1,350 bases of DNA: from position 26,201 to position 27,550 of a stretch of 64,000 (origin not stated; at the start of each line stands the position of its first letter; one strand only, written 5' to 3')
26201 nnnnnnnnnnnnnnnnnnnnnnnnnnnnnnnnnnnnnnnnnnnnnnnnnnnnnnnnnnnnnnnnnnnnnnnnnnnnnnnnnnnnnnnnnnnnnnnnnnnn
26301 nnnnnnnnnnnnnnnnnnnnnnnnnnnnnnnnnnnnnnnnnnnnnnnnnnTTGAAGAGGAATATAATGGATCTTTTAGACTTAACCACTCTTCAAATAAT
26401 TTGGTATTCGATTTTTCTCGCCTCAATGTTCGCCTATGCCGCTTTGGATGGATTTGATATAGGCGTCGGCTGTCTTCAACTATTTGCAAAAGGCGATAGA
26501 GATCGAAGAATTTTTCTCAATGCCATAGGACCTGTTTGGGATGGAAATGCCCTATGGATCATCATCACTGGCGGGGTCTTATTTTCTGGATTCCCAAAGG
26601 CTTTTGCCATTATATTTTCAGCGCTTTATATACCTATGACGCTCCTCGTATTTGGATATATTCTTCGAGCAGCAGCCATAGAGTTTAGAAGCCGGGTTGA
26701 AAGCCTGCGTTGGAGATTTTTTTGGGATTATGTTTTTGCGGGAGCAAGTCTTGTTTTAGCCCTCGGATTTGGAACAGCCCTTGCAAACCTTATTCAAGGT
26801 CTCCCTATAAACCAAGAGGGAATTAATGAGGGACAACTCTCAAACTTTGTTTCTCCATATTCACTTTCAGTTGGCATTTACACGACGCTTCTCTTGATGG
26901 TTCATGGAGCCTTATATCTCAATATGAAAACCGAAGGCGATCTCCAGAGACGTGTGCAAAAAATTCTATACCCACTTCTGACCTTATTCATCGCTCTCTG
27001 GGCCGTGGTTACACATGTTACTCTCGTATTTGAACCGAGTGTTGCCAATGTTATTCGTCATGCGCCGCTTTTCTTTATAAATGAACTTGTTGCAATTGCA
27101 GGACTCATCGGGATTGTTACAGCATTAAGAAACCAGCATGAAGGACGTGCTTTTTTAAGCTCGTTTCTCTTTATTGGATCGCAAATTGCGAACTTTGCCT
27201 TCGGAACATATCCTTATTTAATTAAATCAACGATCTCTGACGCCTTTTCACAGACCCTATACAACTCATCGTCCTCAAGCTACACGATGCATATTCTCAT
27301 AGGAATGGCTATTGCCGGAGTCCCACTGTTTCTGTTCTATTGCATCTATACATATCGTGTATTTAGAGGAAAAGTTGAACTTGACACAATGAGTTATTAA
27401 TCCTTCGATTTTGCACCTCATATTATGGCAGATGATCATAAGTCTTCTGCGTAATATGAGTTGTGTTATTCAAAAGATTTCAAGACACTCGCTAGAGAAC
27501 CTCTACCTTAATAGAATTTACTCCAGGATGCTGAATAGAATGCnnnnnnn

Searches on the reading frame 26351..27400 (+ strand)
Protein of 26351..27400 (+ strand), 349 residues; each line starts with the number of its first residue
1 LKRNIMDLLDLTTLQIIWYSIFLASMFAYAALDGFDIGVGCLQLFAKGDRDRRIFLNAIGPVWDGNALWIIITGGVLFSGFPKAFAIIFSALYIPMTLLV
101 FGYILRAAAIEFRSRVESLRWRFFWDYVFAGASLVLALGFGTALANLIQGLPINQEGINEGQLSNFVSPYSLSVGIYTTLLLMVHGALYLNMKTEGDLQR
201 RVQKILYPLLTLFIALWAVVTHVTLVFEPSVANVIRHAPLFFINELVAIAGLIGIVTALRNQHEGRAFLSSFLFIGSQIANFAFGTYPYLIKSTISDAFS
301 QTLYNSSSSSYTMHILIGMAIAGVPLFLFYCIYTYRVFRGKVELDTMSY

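Call 40: search_protein_families(library=pfam, proteins=[window:26351-27400:+], max_evalue=0.00001)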
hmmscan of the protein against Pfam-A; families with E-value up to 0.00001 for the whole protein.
window:26351-27400:+ (349 aa): 1 family
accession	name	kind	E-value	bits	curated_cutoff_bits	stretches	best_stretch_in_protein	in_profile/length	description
PF02322.20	Cyt_bd_oxida_II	-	3.3e-83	279.9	35.6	1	14-338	1-302/302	Cytochrome bd terminal oxidase subunit II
